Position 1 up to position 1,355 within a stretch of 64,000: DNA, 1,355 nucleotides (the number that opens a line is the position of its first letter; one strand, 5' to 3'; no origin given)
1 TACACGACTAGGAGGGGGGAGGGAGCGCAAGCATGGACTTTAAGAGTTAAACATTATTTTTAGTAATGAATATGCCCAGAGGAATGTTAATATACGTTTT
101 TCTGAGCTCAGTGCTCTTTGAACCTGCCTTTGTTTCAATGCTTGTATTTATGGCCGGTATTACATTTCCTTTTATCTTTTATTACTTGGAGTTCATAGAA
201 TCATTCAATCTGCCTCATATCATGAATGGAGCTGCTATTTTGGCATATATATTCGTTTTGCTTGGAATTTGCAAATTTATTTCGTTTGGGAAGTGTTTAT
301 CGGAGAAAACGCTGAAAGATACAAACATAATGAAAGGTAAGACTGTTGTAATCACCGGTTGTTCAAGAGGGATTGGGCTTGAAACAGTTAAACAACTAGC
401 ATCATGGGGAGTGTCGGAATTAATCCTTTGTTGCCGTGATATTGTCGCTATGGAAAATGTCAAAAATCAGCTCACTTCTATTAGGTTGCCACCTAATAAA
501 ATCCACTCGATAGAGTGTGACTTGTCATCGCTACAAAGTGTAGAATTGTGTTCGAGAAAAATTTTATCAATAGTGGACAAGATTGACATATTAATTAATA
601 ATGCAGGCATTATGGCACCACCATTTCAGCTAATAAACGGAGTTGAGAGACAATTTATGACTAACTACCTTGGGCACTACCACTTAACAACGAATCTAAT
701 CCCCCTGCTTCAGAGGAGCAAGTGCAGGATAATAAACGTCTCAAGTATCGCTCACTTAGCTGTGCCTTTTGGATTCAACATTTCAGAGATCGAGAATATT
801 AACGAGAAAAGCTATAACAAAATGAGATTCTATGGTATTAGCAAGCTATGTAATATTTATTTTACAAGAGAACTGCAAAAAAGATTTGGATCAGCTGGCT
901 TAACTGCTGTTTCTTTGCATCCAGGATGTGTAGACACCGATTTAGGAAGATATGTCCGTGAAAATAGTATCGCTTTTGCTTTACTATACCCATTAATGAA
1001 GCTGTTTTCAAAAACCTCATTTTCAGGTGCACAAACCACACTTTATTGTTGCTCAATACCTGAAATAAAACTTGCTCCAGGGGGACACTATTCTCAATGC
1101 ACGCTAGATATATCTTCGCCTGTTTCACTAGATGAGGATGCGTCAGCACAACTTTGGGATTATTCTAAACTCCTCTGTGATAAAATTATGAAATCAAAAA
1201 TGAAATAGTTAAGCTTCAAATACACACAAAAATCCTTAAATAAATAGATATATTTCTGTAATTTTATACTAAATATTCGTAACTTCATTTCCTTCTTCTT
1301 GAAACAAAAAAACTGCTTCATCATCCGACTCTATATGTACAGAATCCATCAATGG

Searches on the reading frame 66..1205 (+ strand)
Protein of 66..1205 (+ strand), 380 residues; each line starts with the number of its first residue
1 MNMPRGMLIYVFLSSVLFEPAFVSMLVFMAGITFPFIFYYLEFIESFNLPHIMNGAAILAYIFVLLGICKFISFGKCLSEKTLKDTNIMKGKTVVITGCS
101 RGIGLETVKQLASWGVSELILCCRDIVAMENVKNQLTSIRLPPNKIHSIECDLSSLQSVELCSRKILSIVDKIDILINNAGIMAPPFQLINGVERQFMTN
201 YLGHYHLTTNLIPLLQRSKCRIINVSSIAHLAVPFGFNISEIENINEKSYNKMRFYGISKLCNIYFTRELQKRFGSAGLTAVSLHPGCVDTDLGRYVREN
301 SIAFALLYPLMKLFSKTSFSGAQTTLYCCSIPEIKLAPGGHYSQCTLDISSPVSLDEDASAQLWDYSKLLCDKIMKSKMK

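Call 17: search_protein_families(library=pfam, proteins=[window:66-1205:+], max_evalue=0.001)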
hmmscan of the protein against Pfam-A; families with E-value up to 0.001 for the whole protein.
window:66-1205:+ (380 aa): 4 families
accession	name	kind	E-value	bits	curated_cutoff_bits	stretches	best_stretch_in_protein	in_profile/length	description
PF00106.31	adh_short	-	7.5e-31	107.6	26.6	1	92-230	1-139/195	short chain dehydrogenase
PF13561.12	adh_short_C2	-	1.1e-14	55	27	1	100-299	3-186/236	Enoyl-(Acyl carrier protein) reductase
PF08659.16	KR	-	2.2e-08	34.7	22.6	1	93-216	2-124/180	KR domain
PF01370.27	Epimerase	-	0.00017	21.6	20.9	1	94-276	1-162/240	NAD dependent epimerase/dehydratase family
